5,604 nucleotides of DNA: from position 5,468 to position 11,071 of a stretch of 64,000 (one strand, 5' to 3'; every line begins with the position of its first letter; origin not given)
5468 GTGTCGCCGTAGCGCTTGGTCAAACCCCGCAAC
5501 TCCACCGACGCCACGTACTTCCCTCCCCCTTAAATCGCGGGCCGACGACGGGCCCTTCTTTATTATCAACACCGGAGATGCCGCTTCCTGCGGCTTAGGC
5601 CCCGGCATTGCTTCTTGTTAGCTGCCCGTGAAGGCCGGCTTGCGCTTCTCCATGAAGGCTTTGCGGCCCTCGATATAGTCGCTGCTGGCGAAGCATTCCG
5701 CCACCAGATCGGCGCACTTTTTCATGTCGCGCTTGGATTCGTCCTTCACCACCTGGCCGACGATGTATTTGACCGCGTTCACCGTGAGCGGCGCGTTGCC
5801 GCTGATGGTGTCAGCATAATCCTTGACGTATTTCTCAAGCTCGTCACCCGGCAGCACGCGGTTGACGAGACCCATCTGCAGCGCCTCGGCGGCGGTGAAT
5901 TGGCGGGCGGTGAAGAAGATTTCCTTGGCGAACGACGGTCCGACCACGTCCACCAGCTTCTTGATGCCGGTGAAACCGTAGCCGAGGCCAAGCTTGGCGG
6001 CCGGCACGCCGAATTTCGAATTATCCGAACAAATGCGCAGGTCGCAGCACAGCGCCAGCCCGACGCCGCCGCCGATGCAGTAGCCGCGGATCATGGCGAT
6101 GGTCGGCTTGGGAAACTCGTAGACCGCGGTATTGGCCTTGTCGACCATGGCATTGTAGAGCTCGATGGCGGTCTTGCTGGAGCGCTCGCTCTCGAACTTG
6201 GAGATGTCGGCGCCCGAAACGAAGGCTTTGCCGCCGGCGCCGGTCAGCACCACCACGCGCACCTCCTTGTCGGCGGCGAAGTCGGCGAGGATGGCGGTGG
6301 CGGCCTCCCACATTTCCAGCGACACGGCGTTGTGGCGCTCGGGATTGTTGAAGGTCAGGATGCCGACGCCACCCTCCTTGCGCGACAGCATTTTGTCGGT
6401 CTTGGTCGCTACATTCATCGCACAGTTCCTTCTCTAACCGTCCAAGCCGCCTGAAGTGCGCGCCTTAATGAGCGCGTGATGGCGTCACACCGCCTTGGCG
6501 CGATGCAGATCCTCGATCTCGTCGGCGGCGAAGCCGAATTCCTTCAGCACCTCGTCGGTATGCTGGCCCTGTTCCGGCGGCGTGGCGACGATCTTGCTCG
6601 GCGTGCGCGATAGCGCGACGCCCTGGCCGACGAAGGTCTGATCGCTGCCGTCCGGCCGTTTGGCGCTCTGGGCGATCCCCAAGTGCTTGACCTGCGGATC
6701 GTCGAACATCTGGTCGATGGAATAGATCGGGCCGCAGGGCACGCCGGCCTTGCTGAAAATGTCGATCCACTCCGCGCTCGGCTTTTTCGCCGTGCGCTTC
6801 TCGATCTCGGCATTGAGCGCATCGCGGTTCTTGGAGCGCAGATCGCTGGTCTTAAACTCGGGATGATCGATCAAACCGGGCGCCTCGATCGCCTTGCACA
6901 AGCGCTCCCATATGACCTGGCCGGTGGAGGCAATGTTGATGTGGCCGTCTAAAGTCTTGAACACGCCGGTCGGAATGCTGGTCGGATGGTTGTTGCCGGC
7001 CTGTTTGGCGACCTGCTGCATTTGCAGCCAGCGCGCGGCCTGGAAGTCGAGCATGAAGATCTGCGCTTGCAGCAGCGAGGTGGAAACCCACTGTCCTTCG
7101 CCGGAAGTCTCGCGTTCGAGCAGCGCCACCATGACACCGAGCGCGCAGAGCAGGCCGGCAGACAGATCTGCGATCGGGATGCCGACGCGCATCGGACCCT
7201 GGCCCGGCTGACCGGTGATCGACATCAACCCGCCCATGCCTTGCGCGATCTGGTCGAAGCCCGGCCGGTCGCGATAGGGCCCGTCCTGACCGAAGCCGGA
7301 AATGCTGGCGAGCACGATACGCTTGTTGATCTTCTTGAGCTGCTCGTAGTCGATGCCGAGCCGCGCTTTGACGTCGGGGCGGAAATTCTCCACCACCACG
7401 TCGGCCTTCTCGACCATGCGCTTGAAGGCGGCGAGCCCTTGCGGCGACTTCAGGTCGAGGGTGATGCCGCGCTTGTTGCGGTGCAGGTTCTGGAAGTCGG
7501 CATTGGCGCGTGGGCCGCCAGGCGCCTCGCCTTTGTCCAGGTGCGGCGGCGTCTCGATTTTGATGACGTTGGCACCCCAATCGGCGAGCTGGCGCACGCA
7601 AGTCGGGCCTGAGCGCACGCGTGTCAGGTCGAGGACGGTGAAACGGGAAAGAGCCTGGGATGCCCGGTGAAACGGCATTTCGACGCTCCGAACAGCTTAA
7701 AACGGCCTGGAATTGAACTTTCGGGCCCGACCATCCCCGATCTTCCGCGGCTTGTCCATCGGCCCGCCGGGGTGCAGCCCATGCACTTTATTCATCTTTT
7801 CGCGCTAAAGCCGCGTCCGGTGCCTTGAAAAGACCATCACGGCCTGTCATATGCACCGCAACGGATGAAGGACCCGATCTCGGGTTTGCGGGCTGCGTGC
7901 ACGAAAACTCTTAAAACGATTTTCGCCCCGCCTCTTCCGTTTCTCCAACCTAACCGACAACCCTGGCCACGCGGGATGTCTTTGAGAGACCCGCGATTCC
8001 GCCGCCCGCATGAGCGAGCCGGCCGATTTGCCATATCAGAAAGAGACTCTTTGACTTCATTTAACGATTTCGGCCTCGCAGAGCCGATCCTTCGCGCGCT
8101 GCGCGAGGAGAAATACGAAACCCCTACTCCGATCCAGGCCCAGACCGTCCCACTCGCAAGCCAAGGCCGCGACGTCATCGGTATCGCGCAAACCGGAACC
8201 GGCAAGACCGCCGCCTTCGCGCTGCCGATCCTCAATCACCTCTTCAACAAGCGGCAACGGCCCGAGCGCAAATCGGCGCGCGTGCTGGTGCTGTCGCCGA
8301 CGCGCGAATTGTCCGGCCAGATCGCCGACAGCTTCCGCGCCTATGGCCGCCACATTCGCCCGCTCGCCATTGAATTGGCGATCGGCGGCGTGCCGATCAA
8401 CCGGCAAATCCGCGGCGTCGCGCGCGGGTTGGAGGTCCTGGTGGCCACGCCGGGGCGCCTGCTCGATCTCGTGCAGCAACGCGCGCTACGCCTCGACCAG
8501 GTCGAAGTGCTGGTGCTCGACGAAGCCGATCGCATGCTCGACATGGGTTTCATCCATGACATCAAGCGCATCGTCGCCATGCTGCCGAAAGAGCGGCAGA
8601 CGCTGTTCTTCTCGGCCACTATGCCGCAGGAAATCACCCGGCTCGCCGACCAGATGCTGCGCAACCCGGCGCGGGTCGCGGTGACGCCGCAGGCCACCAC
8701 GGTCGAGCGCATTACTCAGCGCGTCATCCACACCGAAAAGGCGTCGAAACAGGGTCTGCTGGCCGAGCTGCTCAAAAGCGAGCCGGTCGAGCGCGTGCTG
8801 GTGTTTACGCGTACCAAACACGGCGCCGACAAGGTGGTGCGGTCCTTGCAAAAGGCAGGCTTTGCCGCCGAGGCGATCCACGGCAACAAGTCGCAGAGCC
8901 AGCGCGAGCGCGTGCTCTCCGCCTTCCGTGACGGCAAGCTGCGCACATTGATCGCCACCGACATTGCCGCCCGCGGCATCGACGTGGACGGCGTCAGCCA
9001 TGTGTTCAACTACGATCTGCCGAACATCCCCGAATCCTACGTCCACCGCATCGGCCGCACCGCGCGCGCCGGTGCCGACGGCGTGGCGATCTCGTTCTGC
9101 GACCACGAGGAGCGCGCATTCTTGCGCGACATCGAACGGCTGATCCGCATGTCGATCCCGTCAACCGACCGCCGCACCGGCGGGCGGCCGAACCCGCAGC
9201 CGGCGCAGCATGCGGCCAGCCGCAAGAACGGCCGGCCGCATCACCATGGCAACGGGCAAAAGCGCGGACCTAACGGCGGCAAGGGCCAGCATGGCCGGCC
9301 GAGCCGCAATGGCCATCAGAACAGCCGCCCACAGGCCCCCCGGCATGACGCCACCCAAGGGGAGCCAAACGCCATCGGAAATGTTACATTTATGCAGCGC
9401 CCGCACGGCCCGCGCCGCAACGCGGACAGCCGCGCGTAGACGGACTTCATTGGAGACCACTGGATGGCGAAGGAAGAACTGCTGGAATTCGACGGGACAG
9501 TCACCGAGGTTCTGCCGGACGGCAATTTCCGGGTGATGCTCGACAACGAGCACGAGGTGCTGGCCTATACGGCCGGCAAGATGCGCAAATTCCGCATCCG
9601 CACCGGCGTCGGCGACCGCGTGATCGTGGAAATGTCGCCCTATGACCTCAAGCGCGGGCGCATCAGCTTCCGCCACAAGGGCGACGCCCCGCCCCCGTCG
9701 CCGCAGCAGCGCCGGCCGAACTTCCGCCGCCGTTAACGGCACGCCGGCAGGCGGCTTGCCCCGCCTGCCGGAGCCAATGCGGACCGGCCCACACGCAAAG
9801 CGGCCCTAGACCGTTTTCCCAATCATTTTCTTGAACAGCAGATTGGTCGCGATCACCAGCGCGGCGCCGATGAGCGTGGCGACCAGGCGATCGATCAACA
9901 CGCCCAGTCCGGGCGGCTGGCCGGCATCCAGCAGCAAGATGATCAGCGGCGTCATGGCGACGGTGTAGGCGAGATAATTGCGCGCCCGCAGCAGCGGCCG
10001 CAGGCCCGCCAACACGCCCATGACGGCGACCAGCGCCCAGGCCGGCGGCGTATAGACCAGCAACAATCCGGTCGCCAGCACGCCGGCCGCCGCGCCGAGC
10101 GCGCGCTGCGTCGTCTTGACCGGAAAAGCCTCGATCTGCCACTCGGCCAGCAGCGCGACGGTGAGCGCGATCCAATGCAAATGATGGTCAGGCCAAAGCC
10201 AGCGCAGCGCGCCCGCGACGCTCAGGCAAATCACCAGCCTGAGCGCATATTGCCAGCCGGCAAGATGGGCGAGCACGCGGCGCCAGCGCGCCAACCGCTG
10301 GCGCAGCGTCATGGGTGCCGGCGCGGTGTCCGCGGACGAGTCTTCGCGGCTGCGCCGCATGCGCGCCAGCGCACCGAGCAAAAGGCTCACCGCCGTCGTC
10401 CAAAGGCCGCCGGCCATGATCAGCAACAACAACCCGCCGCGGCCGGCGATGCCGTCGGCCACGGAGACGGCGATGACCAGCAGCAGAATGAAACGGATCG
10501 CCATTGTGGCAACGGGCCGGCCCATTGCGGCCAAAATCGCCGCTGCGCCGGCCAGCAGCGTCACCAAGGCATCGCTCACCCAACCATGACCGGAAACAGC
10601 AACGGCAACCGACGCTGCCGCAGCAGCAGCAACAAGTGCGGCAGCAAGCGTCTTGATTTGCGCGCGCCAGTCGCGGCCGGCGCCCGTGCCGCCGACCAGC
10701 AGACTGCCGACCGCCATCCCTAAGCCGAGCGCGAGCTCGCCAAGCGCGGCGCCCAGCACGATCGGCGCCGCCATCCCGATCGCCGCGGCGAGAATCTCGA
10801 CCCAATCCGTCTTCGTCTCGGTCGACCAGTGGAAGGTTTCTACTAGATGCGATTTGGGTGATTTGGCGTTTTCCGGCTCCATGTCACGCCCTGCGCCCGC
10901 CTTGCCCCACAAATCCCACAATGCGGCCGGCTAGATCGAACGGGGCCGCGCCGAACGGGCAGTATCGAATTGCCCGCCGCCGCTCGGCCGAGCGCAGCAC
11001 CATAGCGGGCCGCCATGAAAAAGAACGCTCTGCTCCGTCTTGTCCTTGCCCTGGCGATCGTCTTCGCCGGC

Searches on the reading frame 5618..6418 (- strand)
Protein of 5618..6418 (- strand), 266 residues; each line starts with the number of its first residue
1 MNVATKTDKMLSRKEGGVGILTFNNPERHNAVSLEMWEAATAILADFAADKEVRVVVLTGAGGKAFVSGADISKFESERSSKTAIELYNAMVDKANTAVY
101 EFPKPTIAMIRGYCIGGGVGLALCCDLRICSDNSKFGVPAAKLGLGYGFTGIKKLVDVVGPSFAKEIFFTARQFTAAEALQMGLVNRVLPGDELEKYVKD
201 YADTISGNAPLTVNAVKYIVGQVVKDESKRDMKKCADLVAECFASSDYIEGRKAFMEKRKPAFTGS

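Call 37: search_protein_families(library=pfam, proteins=[window:5618-6418:-], max_evalue=0.0001)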
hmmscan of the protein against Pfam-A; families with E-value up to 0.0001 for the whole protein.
window:5618-6418:- (266 aa): 2 families
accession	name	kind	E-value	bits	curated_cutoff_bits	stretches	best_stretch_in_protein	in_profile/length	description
PF00378.25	ECH_1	-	1e-61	208.9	27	1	14-265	2-250/251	Enoyl-CoA hydratase/isomerase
PF16113.10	ECH_2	-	5.1e-33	115.4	27.2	1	18-250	1-233/335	Enoyl-CoA hydratase/isomerase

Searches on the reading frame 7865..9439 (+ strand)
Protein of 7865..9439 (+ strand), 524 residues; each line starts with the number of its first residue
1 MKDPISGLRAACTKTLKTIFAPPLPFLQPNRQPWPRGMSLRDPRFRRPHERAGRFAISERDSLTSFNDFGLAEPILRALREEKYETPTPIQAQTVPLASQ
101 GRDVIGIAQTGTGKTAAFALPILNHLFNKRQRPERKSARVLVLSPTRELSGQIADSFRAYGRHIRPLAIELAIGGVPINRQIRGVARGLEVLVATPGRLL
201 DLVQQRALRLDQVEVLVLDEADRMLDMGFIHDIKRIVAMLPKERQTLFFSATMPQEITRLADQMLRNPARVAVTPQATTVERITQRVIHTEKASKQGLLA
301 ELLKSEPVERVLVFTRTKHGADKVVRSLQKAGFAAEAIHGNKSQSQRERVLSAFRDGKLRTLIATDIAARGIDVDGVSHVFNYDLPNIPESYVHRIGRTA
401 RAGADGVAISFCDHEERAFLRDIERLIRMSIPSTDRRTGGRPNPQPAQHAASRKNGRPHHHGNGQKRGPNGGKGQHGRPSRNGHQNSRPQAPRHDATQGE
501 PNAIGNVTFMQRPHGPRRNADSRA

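Call 37: search_protein_families(library=pfam, proteins=[window:7865-9439:+], max_evalue=0.0001)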
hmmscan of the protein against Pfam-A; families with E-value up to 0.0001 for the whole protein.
window:7865-9439:+ (524 aa): 3 families
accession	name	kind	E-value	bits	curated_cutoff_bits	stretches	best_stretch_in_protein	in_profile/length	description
PF00270.35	DEAD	-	1.3e-50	171.9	26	1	88-259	1-166/167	DEAD/DEAH box helicase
PF00271.37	Helicase_C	-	5.8e-32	110.7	23.5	1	296-403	3-110/110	Helicase conserved C-terminal domain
PF04851.21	ResIII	-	1e-07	32.4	22.5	1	101-254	23-163/164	Type III restriction enzyme, res subunit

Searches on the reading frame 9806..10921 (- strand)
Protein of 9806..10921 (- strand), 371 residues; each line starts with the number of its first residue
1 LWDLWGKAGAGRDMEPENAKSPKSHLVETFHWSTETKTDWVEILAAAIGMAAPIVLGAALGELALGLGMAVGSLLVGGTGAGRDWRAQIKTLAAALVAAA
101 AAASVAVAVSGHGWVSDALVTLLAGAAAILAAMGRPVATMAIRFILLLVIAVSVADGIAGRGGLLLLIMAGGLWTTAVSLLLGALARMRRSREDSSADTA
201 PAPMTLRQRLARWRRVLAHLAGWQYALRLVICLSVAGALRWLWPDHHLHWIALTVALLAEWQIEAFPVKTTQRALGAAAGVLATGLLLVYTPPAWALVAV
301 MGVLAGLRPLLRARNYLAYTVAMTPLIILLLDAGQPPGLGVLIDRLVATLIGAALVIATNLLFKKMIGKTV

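Call 37: search_protein_families(library=pfam, proteins=[window:9806-10921:-], max_evalue=0.0001)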
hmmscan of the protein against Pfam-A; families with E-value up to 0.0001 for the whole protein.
window:9806-10921:- (371 aa): 1 family
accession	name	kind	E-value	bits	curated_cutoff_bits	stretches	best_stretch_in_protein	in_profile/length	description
PF13515.12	FUSC_2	-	3.7e-17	63.1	25.6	1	236-358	2-125/126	Fusaric acid resistance protein-like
